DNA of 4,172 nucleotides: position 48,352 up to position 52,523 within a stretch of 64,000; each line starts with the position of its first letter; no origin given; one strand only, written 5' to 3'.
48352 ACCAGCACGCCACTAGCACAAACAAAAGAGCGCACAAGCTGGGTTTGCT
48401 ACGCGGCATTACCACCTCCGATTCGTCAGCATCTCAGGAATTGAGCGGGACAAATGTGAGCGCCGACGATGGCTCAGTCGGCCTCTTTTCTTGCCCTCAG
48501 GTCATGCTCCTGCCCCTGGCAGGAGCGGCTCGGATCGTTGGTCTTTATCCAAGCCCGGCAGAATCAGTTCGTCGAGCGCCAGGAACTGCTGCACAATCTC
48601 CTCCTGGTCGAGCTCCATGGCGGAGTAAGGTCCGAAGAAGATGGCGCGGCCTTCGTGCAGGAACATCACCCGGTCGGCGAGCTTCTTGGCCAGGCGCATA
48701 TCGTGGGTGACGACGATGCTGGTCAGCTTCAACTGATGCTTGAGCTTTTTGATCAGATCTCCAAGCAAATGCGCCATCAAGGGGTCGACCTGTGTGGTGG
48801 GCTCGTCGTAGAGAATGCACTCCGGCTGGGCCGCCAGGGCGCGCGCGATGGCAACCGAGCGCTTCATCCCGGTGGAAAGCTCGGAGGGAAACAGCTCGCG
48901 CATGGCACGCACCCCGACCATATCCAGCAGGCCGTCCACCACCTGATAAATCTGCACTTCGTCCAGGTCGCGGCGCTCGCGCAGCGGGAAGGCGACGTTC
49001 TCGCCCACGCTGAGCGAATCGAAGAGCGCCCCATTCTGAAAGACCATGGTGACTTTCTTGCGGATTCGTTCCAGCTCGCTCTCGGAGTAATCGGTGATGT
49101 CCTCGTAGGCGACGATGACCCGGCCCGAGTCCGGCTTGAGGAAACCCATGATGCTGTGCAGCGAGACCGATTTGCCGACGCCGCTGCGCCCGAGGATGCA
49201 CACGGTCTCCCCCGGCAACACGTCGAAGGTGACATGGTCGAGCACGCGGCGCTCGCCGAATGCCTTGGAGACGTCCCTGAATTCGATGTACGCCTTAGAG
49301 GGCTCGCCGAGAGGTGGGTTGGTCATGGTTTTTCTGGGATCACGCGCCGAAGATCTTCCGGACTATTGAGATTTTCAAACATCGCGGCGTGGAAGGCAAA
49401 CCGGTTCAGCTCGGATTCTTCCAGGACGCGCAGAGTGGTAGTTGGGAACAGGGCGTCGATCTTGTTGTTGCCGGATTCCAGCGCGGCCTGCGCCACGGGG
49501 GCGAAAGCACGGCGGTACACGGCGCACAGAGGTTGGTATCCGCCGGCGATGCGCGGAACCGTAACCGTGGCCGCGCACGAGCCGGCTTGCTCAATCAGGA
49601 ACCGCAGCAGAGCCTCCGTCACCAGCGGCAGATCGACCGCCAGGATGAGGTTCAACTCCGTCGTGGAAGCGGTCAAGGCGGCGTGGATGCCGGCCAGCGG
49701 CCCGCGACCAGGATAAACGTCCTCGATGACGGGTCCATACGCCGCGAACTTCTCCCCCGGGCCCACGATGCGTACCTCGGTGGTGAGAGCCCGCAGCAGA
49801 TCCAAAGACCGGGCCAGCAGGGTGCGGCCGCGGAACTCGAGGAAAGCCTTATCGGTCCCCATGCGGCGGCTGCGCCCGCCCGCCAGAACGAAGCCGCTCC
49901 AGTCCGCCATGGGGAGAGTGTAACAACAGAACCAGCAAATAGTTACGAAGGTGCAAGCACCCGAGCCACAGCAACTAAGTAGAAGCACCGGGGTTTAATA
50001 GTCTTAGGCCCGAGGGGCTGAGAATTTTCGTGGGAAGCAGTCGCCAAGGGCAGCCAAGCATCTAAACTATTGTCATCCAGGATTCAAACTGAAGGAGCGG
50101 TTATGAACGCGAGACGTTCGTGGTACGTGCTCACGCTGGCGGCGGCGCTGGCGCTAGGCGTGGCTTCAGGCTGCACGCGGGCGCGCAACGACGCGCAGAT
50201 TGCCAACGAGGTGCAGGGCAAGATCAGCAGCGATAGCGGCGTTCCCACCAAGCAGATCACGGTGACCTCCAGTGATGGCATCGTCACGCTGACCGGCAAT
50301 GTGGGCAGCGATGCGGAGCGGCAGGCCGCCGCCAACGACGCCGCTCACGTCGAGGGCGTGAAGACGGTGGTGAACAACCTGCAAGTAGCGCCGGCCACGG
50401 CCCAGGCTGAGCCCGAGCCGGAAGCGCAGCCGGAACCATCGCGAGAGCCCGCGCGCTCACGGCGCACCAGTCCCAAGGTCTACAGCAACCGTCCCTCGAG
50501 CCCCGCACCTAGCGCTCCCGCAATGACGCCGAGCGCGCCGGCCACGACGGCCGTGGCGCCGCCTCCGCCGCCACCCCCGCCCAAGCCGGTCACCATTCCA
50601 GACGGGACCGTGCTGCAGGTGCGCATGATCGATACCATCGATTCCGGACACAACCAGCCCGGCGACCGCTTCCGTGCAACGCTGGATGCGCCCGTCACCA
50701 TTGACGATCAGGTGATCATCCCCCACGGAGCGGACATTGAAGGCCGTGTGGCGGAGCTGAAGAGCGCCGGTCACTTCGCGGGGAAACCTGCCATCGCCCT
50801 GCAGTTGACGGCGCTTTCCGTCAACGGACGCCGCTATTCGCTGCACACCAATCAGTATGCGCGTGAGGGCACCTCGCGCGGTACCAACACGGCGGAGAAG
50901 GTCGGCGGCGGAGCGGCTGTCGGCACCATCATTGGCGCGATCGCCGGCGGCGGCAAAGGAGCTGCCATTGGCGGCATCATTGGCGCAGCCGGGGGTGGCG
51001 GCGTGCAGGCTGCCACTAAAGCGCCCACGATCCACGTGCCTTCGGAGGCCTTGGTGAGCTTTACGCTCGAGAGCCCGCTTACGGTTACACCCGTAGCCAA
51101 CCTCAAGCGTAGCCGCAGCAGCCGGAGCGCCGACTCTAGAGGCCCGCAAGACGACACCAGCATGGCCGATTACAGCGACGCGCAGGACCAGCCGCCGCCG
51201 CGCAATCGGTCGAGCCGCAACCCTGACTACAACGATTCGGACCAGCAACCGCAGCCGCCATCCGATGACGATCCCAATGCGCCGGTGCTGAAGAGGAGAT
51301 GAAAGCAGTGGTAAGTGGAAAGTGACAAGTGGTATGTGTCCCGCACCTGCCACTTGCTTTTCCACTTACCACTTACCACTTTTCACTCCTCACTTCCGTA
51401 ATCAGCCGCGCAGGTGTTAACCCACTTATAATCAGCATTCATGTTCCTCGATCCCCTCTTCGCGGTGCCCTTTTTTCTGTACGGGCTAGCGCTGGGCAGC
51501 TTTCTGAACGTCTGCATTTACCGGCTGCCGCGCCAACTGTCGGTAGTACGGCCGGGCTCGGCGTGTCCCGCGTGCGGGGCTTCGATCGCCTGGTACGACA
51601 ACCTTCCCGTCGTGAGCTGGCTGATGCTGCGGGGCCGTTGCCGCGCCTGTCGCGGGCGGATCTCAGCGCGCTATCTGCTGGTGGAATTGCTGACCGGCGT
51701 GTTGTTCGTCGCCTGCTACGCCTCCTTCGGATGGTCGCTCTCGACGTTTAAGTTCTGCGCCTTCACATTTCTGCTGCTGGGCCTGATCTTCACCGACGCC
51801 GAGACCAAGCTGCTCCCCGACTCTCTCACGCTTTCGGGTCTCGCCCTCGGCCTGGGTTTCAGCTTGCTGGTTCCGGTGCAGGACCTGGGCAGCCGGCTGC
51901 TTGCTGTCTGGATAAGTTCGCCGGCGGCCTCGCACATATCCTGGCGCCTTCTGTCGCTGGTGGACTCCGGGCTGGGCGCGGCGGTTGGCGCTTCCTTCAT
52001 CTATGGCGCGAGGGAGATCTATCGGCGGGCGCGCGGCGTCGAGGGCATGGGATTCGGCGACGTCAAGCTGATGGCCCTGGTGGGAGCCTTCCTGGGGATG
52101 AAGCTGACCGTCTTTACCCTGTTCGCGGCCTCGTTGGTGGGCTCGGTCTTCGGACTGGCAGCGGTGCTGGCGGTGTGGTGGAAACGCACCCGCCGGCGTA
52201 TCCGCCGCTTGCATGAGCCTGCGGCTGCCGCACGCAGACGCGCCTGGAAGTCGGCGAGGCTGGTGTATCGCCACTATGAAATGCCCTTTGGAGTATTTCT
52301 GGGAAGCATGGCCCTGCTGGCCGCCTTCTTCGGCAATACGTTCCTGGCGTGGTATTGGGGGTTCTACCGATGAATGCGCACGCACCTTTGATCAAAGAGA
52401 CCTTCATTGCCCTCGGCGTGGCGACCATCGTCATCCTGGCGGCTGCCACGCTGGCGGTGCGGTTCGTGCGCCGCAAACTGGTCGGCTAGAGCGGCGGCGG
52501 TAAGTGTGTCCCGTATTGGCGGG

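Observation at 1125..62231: About 25 intergenic hairpins share one architecture (arms of 3-4 tandem 7-8 nt words) but use different words at different loci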

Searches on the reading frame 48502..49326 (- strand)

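Call 103: search_protein_families(library=pfam, proteins=[window:48502-49326:-], max_evalue=0.0001)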
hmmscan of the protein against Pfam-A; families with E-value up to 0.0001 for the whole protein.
window:48502-49326:- (274 aa): 1 family
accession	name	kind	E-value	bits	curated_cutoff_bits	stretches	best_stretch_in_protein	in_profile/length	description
PF00005.33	ABC_tran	-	1.9e-28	100.2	25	1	29-178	1-137/137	ABC transporter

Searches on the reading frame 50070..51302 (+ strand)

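Call 103: search_protein_families(library=pfam, proteins=[window:50070-51302:+], max_evalue=0.0001)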
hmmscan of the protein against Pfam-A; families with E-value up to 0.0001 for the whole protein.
window:50070-51302:+ (410 aa): 1 family
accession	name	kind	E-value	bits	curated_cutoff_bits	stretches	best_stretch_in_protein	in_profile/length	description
PF04972.22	BON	-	5.6e-17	62.2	27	1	40-108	1-69/69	BON domain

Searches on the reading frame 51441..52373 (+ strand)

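Call 103: search_protein_families(library=pfam, proteins=[window:51441-52373:+], max_evalue=0.0001)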
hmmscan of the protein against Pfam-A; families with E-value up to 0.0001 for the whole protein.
window:51441-52373:+ (310 aa): 2 families
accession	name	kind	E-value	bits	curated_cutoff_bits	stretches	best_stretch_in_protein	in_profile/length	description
PF06750.18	A24_N_bact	-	1e-35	122.1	23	1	13-96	1-84/84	Bacterial Peptidase A24 N-terminal domain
PF01478.23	Peptidase_A24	-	3.8e-16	59.9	26.5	1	107-239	2-104/104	Type IV leader peptidase family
